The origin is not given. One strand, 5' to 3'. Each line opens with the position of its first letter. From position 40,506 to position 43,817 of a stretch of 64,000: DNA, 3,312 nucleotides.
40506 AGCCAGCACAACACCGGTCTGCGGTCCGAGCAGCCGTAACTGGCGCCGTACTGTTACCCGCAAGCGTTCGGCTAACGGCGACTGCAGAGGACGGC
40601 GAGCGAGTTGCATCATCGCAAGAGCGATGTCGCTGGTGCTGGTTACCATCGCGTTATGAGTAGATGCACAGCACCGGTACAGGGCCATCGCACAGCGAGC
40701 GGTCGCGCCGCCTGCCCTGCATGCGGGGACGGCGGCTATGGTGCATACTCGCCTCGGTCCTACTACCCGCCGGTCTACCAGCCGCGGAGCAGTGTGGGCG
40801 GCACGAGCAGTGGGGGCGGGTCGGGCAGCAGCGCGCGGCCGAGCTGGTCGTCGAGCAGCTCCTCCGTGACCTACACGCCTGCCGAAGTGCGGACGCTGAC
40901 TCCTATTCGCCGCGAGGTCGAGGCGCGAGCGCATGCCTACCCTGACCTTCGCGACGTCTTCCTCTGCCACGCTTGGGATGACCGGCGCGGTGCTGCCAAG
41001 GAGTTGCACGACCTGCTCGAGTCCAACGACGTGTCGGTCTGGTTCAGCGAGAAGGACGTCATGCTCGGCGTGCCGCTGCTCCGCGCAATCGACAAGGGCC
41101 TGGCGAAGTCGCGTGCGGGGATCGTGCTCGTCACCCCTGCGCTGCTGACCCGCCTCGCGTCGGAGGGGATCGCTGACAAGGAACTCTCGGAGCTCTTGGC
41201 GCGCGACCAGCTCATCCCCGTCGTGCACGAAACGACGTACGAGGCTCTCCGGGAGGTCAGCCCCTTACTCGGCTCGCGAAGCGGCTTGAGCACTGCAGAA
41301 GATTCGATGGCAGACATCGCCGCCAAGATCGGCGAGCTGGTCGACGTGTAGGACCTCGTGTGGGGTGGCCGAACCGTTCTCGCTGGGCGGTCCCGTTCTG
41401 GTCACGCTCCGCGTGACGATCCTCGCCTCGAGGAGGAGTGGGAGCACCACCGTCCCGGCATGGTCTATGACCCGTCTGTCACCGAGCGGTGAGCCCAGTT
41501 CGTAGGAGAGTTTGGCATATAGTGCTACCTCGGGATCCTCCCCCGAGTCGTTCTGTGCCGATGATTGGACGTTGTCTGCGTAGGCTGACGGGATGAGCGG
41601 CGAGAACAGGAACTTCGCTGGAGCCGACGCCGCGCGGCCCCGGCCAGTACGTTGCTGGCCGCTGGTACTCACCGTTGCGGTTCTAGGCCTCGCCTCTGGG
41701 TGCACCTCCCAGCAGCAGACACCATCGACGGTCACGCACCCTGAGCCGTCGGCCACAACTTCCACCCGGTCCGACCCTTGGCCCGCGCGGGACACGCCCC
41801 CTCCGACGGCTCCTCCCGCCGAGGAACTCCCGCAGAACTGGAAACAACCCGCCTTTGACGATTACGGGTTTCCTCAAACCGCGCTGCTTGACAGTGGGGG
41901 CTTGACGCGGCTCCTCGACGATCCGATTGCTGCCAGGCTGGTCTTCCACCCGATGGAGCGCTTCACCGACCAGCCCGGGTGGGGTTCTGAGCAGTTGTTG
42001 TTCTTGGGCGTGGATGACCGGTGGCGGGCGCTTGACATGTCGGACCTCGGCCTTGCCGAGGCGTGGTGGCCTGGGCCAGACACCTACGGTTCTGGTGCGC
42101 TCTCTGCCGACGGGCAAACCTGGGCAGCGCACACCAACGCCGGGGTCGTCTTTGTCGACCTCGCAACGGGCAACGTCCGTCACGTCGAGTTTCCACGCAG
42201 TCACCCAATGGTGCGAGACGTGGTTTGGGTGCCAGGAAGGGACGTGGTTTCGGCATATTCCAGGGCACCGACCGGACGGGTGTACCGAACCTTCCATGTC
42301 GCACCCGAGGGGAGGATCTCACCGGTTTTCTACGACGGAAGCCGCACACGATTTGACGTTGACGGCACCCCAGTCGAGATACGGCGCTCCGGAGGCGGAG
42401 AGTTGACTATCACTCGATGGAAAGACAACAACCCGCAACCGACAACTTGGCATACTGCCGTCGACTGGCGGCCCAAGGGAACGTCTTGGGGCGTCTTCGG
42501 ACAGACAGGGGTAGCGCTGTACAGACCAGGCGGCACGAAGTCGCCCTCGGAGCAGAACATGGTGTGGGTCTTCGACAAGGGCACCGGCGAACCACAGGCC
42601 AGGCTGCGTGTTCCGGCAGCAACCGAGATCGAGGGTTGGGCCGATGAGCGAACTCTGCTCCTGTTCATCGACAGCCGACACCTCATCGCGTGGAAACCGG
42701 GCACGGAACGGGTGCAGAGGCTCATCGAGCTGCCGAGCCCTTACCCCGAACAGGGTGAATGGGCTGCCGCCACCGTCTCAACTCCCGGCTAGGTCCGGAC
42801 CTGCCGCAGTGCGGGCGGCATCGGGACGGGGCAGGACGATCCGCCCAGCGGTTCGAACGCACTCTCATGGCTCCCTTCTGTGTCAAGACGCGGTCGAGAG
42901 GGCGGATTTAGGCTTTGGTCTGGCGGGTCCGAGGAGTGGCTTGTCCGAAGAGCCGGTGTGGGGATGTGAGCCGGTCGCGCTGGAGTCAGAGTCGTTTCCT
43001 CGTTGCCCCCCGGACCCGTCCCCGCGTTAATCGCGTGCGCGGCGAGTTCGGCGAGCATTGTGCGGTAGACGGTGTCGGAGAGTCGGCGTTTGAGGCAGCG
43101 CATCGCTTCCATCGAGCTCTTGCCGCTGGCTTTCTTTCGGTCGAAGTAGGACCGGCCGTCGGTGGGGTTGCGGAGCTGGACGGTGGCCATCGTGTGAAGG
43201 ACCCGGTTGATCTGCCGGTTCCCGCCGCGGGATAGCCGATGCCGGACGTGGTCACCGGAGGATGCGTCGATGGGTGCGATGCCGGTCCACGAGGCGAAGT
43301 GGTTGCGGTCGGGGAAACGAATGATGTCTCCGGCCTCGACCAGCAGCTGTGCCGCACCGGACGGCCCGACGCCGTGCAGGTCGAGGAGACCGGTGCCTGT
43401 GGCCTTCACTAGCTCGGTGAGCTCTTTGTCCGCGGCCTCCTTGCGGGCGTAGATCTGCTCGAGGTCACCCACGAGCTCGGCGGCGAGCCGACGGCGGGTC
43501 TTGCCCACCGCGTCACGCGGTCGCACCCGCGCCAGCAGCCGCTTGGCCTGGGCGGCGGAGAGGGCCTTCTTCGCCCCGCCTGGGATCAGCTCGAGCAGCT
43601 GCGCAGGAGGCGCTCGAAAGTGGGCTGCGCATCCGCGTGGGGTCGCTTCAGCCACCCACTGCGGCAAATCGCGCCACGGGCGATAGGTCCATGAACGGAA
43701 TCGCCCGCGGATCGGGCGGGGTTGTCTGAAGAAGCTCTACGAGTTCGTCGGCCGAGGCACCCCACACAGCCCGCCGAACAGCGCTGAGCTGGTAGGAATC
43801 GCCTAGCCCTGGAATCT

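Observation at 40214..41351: Phd/YefM antitoxin followed by a TIR-domain protein instead of a classical toxin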

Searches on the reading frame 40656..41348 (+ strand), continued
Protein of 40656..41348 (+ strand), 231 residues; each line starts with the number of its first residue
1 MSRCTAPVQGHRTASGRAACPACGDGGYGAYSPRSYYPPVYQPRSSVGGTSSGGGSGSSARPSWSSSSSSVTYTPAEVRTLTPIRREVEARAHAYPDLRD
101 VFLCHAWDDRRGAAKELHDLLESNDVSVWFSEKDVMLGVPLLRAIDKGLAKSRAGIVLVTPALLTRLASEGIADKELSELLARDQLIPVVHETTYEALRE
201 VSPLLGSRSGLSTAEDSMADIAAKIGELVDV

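Call 76: get_annotated_region(hit=H8, flank=5000)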
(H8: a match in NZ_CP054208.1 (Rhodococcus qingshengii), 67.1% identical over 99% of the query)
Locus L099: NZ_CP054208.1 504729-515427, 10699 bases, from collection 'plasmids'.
description: Rhodococcus qingshengii strain CX-1 plasmid unnamed1, complete sequence
organism: Rhodococcus qingshengii (NCBI taxid 334542)
taxonomy: Bacteria; Actinomycetota; Actinomycetes; Mycobacteriales; Nocardiaceae; Rhodococcus; Rhodococcus qingshengii
host: -; source: cell culture,carbendazim contaminated soil; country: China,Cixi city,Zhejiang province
typing (MOB-suite, as given by PLSDB): mobilizable; relaxase MOBP,MOBP
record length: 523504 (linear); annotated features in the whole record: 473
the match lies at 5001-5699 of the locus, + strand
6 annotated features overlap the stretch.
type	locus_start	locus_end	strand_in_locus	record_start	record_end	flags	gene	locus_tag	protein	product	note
CDS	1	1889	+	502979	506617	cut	-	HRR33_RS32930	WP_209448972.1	DUF4062 domain-containing protein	-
CDS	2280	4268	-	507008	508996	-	-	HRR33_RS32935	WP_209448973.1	hypothetical protein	-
CDS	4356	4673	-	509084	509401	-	-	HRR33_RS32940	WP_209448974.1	hypothetical protein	-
CDS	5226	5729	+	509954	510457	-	-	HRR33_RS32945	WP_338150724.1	toll/interleukin-1 receptor domain-containing protein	GO:0007165 - signal transduction [Evidence IEA]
CDS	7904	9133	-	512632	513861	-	-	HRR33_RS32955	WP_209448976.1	IS110 family transposase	-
CDS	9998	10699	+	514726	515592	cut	-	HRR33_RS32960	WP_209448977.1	hypothetical protein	-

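Call 79: list_cluster_members(proteins=[P0121, window:40656-41348:+, P0001])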
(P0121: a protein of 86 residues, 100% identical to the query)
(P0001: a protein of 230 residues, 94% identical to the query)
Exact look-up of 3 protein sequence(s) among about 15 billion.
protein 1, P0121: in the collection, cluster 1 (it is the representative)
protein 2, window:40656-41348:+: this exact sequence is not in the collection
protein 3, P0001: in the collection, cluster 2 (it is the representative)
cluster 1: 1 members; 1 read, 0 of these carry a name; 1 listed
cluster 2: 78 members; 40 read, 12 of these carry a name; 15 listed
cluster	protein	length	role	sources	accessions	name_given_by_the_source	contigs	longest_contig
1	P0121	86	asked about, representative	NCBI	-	-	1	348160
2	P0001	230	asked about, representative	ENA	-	-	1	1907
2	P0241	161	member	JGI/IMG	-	hypothetical protein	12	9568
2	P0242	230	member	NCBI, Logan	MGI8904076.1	MAG: toll/interleukin-1 receptor domain-containing protein [Solirubrobacteraceae ...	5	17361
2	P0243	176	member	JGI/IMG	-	hypothetical protein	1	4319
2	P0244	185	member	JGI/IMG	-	hypothetical protein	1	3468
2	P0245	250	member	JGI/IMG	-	TIR domain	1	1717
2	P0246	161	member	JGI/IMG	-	hypothetical protein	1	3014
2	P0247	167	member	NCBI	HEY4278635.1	MAG TPA: toll/interleukin-1 receptor domain-containing protein [Conexibacter sp.]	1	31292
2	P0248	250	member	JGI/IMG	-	TIR domain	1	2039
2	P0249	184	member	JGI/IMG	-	hypothetical protein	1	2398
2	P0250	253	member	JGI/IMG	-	hypothetical protein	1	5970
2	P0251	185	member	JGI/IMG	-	hypothetical protein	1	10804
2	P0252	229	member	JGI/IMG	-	hypothetical protein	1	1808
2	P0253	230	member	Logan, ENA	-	-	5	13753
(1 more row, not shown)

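Call 86: search_protein_families(library=pfam, proteins=[L016:5747-5986:+, L028:5684-5917:+, L045:5475-5852:+, L071:5510-5872:+, L074:4883-5143:+, L078:5657-5893:+, L042:10-429:+, L013:5426-5701:+, L040:5568-5786:+, L004:5407-5757:+], max_evalue=0.01)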
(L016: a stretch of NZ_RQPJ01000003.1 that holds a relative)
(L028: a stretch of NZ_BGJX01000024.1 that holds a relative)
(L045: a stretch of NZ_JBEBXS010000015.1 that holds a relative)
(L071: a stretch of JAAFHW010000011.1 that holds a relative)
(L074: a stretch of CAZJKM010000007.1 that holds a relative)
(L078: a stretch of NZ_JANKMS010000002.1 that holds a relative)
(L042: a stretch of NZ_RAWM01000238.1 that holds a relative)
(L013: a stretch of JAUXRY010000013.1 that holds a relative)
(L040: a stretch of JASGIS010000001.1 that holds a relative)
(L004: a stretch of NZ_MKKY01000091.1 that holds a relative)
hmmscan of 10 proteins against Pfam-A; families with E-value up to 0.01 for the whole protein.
L016:5747-5986:+ (80 aa): 0 families

L028:5684-5917:+ (78 aa): 1 family
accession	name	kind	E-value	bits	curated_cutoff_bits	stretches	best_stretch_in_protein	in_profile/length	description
PF09954.14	DUF2188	-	6.5e-08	33.1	22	1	19-56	4-40/62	Uncharacterized protein conserved in bacteria (DUF2188)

L045:5475-5852:+ (126 aa): 2 families
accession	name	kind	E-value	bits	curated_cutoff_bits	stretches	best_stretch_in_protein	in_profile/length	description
PF21784.3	Bflower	-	4.3e-18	66.2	25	1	12-100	1-93/116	4-fold beta flower protein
PF21785.3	Bflower_2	-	0.01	16.1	38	0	13-59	51-97/112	5-fold beta-flower protein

L071:5510-5872:+ (121 aa): 0 families

L074:4883-5143:+ (87 aa): 0 families

L078:5657-5893:+ (79 aa): 0 families

L042:10-429:+ (140 aa): 0 families

L013:5426-5701:+ (92 aa): 0 families

L040:5568-5786:+ (73 aa): 0 families

L004:5407-5757:+ (117 aa): 0 families

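Call 87: search_protein_families(library=padloc, alignment_id=A2, max_evalue=0.00001)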
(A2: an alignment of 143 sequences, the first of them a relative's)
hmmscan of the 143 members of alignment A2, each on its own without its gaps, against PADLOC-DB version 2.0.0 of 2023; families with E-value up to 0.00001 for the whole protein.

A. member 1, L001:365-1108:+ (248 aa): 0 families

B. families by the number of members that match (of 143 scanned): 253 families (the first 25 are shown)
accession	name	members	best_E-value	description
PDLC03946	RmrA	2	2.2e-167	-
PDLC02915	ATPase-Toprim_I-B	2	1.2e-151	-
PDLC03949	RmrA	2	6.5e-129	-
PDLC03950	RmrA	2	2e-66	-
PDLC03955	RmrA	2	1.2e-63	-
PDLC03952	RmrA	2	2.4e-57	-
PDLC03947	RmrA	2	9.3e-55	-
PDLC03948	RmrA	2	6e-53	-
PDLC03944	RmrA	2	7.5e-52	-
PDLC05064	PDC-S68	2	2.2e-48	-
PDLC03943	RmrA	2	6.5e-48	-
PDLC03951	RmrA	2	5.5e-45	-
PDLC01734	typeIV_RecD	2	2.2e-44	RecD_0_IVD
PDLC03954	RmrA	2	2.5e-44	-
PDLC05066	PDC-S68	2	1.4e-43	-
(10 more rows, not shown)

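Call 89: find_related_loci(query=A1, collection=viral_contigs, flank=5000)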
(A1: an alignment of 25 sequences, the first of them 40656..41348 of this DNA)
Query A1 (231 aa) in viral_contigs; peptide patterns used: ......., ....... (x = any residue, [..] = any of these).
74 stretches matched a pattern; 24 encode a relative of the query (tblastn E <= 1e-3); 24 distinct loci.
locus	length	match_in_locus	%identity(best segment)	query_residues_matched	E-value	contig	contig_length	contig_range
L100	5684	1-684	72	1-229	2e-95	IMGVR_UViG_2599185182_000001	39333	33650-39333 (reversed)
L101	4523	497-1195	65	1-231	1e-91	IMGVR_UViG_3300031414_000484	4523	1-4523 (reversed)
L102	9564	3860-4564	64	1-229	2e-90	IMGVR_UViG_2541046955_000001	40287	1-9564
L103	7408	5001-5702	65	1-231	1e-89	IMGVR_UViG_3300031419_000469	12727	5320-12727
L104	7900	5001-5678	64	1-228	2e-89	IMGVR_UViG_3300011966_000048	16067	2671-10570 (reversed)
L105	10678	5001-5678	64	1-228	2e-89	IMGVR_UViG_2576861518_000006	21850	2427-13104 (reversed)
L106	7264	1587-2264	64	1-228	2e-89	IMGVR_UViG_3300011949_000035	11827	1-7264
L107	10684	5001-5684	66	1-229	3e-89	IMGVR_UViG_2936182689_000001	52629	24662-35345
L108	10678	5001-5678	64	1-228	2e-89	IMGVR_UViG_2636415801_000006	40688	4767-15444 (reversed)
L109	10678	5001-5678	64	1-228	2e-88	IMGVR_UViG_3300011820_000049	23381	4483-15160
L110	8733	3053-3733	68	1-229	1e-85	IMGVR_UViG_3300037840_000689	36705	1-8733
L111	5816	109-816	63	1-231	2e-84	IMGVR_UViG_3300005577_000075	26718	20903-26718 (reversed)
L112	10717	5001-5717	63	1-231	1e-82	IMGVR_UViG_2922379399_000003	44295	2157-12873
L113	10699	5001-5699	64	1-229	9e-83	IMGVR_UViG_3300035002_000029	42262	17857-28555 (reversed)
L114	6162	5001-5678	63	1-231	2e-82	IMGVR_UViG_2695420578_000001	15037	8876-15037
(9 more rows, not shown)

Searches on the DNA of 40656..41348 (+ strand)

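Call 28: search_dna_similar(query=L082:6001-6708:+, collection=ecoli_genomes, mode=near, max_rows=12)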
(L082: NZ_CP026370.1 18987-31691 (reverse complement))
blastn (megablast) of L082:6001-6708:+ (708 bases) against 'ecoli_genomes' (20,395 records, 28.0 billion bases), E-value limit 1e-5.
Records with a match: 109; places in all: 111; records where one place covers at least 80% of the query: 109.
Genomes with a match: 109 of 5426; with a place that covers at least 80% of the query: 109. Places per genome that has any: lowest 1, median 1, highest 2. On chromosomes: 104 places; on plasmids: 7.
Best place of each record, by identity: 80-90% 109.
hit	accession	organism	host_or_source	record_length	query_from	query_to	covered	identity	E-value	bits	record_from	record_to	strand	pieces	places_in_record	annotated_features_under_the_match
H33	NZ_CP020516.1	Escherichia coli strain 222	Homo sapiens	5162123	1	708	100%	85.6%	0e+0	739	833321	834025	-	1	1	toll/interleukin-1 receptor domain-containing protein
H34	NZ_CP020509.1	Escherichia coli strain 165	Homo sapiens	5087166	1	708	100%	85.6%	0e+0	739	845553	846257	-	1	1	toll/interleukin-1 receptor domain-containing protein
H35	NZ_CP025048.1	Escherichia coli strain SC516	Chicken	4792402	1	708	100%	85.6%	0e+0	739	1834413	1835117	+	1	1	toll/interleukin-1 receptor domain-containing protein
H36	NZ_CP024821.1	Escherichia coli strain CREC-591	Homo sapiens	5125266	1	708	100%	85.6%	0e+0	739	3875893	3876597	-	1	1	toll/interleukin-1 receptor domain-containing protein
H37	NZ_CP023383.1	Escherichia coli strain 1223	canine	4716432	1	708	100%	85.6%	0e+0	739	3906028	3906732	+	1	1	toll/interleukin-1 receptor domain-containing protein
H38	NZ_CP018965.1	Escherichia coli strain Ecol_517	Homo sapiens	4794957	1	708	100%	85.6%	0e+0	739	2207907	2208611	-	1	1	toll/interleukin-1 receptor domain-containing protein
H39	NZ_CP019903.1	Escherichia coli strain MDR_56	Homo sapiens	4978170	1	708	100%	85.6%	0e+0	739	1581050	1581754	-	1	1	toll/interleukin-1 receptor domain-containing protein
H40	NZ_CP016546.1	Escherichia coli strain O177:H21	Homo sapiens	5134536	1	708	100%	85.6%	0e+0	739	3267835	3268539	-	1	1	toll/interleukin-1 receptor domain-containing protein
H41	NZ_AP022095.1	Escherichia coli strain WP4-S18-ESBL-08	-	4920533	1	708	100%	85.6%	0e+0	739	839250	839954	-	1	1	toll/interleukin-1 receptor domain-containing protein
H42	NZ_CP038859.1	Escherichia coli strain 357900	Homo sapiens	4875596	1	708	100%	85.6%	0e+0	739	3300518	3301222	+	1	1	toll/interleukin-1 receptor domain-containing protein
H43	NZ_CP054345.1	Escherichia coli strain SCU-176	Homo sapiens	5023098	1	708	100%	85.6%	0e+0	739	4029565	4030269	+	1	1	toll/interleukin-1 receptor domain-containing protein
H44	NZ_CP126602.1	Escherichia coli strain Ec1117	Oregano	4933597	1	708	100%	85.6%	0e+0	739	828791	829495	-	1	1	toll/interleukin-1 receptor domain-containing protein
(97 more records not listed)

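Call 30: get_annotated_region(hit=H33, flank=8000)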
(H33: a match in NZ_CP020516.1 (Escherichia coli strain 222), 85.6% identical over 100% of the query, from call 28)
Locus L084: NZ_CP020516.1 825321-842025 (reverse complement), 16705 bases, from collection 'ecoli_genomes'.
description: Escherichia coli strain 222 chromosome, complete genome
organism: Escherichia coli strain 222 (NCBI taxid 562)
replicon: chromosome; assembly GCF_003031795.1
host: Homo sapiens; source: urine; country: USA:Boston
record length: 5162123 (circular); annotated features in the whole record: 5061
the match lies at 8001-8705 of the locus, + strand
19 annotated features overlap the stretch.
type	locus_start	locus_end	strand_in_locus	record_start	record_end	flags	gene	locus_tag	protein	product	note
CDS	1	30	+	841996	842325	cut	tnpA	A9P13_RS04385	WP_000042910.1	IS66 family insertion sequence element accessory protein TnpA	-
CDS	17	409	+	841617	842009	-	tnpB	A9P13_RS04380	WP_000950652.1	IS66 family insertion sequence element accessory protein TnpB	TnpB, as the term is used for proteins encoded by IS66 family insertion elements, is considered an accessory protein, ...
CDS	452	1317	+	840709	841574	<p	-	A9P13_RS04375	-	IS66 family transposase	frameshifted; incomplete; partial in the middle of a contig; missing C-terminus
CDS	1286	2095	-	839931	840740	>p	tssG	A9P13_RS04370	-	type VI secretion system baseplate subunit TssG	incomplete; partial in the middle of a contig; missing C-terminus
CDS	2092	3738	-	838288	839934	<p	tssF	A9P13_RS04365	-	type VI secretion system baseplate subunit TssF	incomplete; partial in the middle of a contig; missing N-terminus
CDS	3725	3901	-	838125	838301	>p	-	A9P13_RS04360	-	hypothetical protein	incomplete; partial in the middle of a contig; missing C-terminus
CDS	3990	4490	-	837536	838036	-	-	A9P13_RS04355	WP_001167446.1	hypothetical protein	-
CDS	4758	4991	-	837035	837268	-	-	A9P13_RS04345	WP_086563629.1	helix-turn-helix transcriptional regulator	-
CDS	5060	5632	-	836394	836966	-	-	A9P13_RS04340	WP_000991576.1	hypothetical protein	-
CDS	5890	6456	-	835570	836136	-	-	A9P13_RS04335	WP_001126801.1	YagK/YfjJ domain-containing protein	-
CDS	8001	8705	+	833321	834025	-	-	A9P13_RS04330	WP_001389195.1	toll/interleukin-1 receptor domain-containing protein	-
CDS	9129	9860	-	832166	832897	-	-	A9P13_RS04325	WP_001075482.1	inovirus Gp2 family protein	-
CDS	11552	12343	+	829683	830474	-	-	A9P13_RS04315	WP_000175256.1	hypothetical protein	-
CDS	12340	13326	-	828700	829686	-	-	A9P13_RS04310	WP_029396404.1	hypothetical protein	-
CDS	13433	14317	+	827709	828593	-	-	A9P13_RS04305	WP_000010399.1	GTPase family protein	-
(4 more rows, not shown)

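Call 31: get_annotated_region(hit=H35, flank=8000)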
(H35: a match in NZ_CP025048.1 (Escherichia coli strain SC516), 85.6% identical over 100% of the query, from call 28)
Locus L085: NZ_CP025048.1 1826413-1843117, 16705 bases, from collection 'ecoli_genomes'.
description: Escherichia coli strain SC516 chromosome, complete genome
organism: Escherichia coli strain SC516 (NCBI taxid 562)
replicon: chromosome; assembly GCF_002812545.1
host: Chicken; source: liver; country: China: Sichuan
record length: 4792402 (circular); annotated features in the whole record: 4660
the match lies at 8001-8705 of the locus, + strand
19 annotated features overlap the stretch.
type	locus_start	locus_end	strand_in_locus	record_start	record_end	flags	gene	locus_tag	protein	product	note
CDS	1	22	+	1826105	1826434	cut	tnpA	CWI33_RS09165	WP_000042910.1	IS66 family insertion sequence element accessory protein TnpA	-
CDS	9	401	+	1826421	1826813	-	tnpB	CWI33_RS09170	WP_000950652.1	IS66 family insertion sequence element accessory protein TnpB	TnpB, as the term is used for proteins encoded by IS66 family insertion elements, is considered an accessory protein, ...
CDS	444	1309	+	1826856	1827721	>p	-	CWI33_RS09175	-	IS66 family transposase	frameshifted; incomplete; partial in the middle of a contig; missing C-terminus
CDS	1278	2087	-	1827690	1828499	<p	tssG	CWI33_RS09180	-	type VI secretion system baseplate subunit TssG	incomplete; partial in the middle of a contig; missing C-terminus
CDS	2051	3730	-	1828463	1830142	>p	tssF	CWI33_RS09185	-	type VI secretion system baseplate subunit TssF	incomplete; partial in the middle of a contig; missing N-terminus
CDS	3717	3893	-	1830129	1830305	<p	-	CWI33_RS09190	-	hypothetical protein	incomplete; partial in the middle of a contig; missing C-terminus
CDS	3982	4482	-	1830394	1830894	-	-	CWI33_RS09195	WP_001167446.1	hypothetical protein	-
CDS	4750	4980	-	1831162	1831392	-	-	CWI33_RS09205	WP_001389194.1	helix-turn-helix transcriptional regulator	-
CDS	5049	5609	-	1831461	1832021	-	-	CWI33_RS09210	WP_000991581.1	hypothetical protein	-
CDS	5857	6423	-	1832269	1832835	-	-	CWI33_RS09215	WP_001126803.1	YagK/YfjJ domain-containing protein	-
CDS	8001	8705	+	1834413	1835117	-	-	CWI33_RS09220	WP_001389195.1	toll/interleukin-1 receptor domain-containing protein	-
CDS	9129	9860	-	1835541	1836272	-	-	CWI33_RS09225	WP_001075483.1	inovirus Gp2 family protein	-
CDS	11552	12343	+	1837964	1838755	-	-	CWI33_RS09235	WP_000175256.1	hypothetical protein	-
CDS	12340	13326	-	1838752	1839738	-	-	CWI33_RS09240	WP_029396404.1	hypothetical protein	-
CDS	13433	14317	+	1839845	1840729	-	-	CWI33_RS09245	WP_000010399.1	GTPase family protein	-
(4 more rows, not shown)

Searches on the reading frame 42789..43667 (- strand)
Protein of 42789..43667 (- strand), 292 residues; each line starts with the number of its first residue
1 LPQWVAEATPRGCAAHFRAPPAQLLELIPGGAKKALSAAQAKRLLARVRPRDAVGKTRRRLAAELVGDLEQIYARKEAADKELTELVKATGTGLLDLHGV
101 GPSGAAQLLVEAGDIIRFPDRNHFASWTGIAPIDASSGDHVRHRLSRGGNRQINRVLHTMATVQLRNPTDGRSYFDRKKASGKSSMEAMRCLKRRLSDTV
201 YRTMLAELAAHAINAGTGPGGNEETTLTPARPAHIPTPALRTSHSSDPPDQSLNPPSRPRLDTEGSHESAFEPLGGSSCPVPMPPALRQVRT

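Call 11: search_protein_families(library=pfam, proteins=[window:42789-43667:-], max_evalue=0.01)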
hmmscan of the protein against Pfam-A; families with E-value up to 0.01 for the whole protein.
window:42789-43667:- (292 aa): 1 family
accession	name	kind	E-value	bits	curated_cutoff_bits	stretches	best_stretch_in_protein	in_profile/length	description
PF02371.22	Transposase_20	-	4.2e-21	75.6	21.3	1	94-173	4-84/87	Transposase IS116/IS110/IS902 family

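Call 63: search_protein_families(library=padloc, proteins=[window:42789-43667:-], max_evalue=0.01)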
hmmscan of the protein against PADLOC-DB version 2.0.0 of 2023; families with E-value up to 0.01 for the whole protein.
window:42789-43667:- (292 aa): 0 families
